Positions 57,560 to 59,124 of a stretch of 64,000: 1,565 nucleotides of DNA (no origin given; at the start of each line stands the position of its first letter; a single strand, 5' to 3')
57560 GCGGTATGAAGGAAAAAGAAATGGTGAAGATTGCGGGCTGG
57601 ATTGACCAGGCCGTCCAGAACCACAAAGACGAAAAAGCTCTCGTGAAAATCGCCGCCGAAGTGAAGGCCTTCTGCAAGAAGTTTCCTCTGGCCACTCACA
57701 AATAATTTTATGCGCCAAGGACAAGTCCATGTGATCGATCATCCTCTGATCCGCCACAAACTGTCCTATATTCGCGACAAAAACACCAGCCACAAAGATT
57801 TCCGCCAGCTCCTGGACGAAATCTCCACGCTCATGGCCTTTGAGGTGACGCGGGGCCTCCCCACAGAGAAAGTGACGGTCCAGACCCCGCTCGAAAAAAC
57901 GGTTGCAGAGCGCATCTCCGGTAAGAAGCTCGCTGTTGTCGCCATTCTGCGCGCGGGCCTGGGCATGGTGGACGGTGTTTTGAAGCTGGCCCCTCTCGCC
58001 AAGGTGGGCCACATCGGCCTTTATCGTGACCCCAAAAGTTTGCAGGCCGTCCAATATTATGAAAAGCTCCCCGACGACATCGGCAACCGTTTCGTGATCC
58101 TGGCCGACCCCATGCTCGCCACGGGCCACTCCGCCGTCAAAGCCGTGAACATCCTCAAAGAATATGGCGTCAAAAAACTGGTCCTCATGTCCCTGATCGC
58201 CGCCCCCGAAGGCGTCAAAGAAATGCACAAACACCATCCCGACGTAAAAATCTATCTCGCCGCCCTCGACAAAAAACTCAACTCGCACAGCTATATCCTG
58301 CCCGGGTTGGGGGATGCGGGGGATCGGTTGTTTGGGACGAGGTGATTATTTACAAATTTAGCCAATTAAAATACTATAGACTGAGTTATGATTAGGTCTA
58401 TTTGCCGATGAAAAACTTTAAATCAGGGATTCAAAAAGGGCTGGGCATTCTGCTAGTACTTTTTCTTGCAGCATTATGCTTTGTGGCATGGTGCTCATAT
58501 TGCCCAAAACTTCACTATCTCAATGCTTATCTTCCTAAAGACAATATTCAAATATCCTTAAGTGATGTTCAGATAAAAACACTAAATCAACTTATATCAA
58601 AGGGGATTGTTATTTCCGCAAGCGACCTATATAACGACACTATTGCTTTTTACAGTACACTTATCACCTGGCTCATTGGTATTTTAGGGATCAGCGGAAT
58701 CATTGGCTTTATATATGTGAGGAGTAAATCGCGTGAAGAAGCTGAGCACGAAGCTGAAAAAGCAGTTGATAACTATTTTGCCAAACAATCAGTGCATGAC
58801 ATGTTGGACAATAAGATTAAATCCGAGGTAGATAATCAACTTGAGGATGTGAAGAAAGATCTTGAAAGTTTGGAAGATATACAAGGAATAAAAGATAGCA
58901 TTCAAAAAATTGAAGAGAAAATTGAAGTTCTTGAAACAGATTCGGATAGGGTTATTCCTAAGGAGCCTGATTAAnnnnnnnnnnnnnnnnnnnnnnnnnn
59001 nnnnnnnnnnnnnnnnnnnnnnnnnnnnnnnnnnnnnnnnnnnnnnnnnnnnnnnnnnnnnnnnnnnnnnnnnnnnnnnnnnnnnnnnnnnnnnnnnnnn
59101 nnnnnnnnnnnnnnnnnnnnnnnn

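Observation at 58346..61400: Low-GC island after upp: coupled TM/coiled-coil - ImmA/IrrE peptidase - 345-aa unknown operon, convergent with a PD-(D/E)xK-like gene (candidate defence/abortive-infection system)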

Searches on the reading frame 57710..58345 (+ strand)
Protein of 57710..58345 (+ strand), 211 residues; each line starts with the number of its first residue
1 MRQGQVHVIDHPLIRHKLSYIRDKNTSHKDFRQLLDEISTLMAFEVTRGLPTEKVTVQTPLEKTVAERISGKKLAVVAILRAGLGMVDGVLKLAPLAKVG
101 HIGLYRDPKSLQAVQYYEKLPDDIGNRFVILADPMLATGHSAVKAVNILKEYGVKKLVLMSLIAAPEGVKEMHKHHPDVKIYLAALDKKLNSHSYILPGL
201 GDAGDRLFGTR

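Call 3: search_protein_families(library=pfam, proteins=[window:57710-58345:+], max_evalue=0.1)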
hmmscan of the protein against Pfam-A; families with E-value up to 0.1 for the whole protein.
window:57710-58345:+ (211 aa): 3 families
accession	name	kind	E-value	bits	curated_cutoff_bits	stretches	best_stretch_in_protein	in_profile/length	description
PF14681.12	UPRTase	-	4.3e-78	261.9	27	1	8-210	1-206/206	Uracil phosphoribosyltransferase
PF00156.33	Pribosyltran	-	2.3e-08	34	26.3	1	63-175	21-136/158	Phosphoribosyl transferase domain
PF24390.1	PRTase-CE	-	0.065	13.5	27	1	110-190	89-175/253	PRTase-CE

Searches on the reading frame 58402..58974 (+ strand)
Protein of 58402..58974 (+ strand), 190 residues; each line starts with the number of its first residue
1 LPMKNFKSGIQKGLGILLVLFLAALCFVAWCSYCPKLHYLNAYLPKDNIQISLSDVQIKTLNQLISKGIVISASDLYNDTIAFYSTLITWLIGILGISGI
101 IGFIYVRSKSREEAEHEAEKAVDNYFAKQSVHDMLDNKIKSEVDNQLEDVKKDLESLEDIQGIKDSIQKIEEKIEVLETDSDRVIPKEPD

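Call 3: search_protein_families(library=pfam, proteins=[window:58402-58974:+], max_evalue=0.1)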
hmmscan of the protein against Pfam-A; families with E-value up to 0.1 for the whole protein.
window:58402-58974:+ (190 aa): 1 family
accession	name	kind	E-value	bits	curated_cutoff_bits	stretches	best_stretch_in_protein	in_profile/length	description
PF13476.12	AAA_23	-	0.094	13.8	27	0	48-175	104-201/201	AAA domain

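Call 4: search_protein_families(library=padloc, proteins=[window:58402-58974:+], max_evalue=0.1)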
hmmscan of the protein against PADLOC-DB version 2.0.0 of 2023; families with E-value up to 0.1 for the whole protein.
window:58402-58974:+ (190 aa): 2 families
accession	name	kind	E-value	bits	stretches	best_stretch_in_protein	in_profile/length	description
PDLC03841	LeoBC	-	0.0003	18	1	81-178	473-577/601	-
PDLC01511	Cas8b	-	0.0014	15.6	1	51-171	285-399/419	CAS-I-B; effector_LS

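Call 5: search_protein_families(library=ncbifam, proteins=[window:58402-58974:+], max_evalue=0.1)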
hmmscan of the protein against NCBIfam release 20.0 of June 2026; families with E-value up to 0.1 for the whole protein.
window:58402-58974:+ (190 aa): 3 families
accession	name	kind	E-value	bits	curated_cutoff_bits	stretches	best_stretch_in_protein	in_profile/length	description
NF041416.1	halo_CC_star_2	equivalog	0.0034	17.9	140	1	106-174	23-89/113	halo-CC-star protein HcsL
NF047608.1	LIC13292_fam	subfamily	0.0042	17.2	200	1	69-150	21-101/166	LIC13292 family transcriptional regulator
NF041554.1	SA1362_fam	subfamily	0.034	14.3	42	1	74-120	18-63/70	SA1362 family protein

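Call 55: search_protein_families(library=pfam, alignment_id=A4, max_evalue=0.01)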
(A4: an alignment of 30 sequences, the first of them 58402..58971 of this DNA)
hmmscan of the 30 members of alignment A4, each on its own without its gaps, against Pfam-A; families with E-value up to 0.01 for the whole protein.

A. member 1, window:58402-58971:+ (190 aa): 0 families

B. families by the number of members that match (of 30 scanned): 17 families
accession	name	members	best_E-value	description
PF18895.5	T4SS_pilin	1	0.0011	Type IV secretion system pilin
PF06398.17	Pex24p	1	0.0011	Integral peroxisomal membrane peroxin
PF13858.11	DUF4199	1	0.0012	Protein of unknown function (DUF4199)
PF22564.2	HAAS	1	0.0014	HAAS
PF05454.16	DAG1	1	0.0041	Dystroglycan (Dystrophin-associated glycoprotein 1)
PF11174.13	DUF2970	1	0.0042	Protein of unknown function (DUF2970)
PF15968.10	RexB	1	0.0048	Membrane-anchored ion channel, Abi component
PF16515.11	HIP1_clath_bdg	1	0.0054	Clathrin-binding domain of Huntingtin-interacting protein 1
PF12205.13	GIT1_C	1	0.0058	G protein-coupled receptor kinase-interacting protein 1 C term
PF11669.13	WBP-1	1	0.0061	WW domain-binding protein 1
PF20990.2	DUF2207_C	1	0.0063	Predicted membrane protein (DUF2207) C-terminal domain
PF09451.16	ATG27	1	0.0066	Autophagy-related protein 27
PF13994.11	PgaD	1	0.0074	PgaD-like protein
PF19506.4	DUF6040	1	0.0074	Family of unknown function (DUF6040)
PF05667.16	CCDC22_CC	1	0.0083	CCDC22 protein coiled-coil region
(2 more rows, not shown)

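Call 57: list_cluster_members(proteins=[window:58402-58971:+, window:58975-59520:+, window:59524-60558:+, window:60536-61183:-, window:57710-58342:+, window:56458-57702:+])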
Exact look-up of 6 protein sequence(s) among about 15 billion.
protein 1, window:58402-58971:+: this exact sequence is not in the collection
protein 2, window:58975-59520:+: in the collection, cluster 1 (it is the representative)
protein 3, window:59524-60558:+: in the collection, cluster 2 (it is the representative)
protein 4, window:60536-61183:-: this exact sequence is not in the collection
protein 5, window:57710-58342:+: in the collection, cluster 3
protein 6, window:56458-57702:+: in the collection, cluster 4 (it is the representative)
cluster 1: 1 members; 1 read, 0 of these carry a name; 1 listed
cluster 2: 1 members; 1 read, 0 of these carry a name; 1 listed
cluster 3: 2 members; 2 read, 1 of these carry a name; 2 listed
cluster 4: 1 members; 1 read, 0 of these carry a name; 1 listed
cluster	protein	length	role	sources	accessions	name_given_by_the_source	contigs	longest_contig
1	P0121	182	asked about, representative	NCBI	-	-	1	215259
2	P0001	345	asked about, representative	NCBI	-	-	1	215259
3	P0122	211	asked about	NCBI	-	-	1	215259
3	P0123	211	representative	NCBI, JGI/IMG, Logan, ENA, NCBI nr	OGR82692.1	MAG: uracil phosphoribosyltransferase [Elusimicrobia bacterium RIFCSPLOWO2_01_FULL_54_10]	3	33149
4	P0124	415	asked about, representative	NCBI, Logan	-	-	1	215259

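Call 59: find_encoding_contigs(protein=P0123, flank=8000, max_places=3)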
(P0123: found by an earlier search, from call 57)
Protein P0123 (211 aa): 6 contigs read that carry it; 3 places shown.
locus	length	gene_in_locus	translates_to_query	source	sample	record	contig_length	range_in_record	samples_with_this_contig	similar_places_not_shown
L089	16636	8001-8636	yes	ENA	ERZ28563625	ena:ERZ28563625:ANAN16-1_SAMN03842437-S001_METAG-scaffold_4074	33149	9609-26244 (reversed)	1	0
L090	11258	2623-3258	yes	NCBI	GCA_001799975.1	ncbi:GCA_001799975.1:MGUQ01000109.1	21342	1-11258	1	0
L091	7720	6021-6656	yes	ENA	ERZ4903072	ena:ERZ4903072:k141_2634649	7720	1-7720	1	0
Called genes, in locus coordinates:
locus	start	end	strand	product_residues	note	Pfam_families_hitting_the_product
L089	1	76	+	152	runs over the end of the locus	PF01592:NifU_N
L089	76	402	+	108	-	PF01521:Fe-S_biosyn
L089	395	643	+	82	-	-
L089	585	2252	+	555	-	-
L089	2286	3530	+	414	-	PF01590:GAF, PF13185:GAF_2, PF13492:GAF_3, PF13487:HD_5, PF01966:HD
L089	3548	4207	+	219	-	PF00590:TP_methylase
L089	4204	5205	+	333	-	PF01118:Semialdhyde_dh, PF22698:Semialdhyde_dhC_1, PF02774:Semialdhyde_dhC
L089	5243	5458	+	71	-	PF13451:zf_Tbcl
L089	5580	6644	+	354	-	PF01960:ArgJ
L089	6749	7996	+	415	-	PF00464:SHMT, PF00155:Aminotran_1_2, PF01212:Beta_elim_lyase (weak)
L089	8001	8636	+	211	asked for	PF14681:UPRTase, PF00156:Pribosyltran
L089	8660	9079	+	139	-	-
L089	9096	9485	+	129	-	PF07681:DoxX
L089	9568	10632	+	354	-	-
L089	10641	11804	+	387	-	PF02350:Epimerase_2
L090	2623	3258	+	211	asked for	PF14681:UPRTase, PF00156:Pribosyltran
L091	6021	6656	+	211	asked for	PF14681:UPRTase, PF00156:Pribosyltran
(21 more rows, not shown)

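Call 106: search_protein_families(library=phrogs, proteins=[window:58408-58971:+], max_evalue=0.001)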
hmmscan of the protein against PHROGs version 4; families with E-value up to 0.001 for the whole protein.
window:58408-58971:+ (188 aa): 0 families
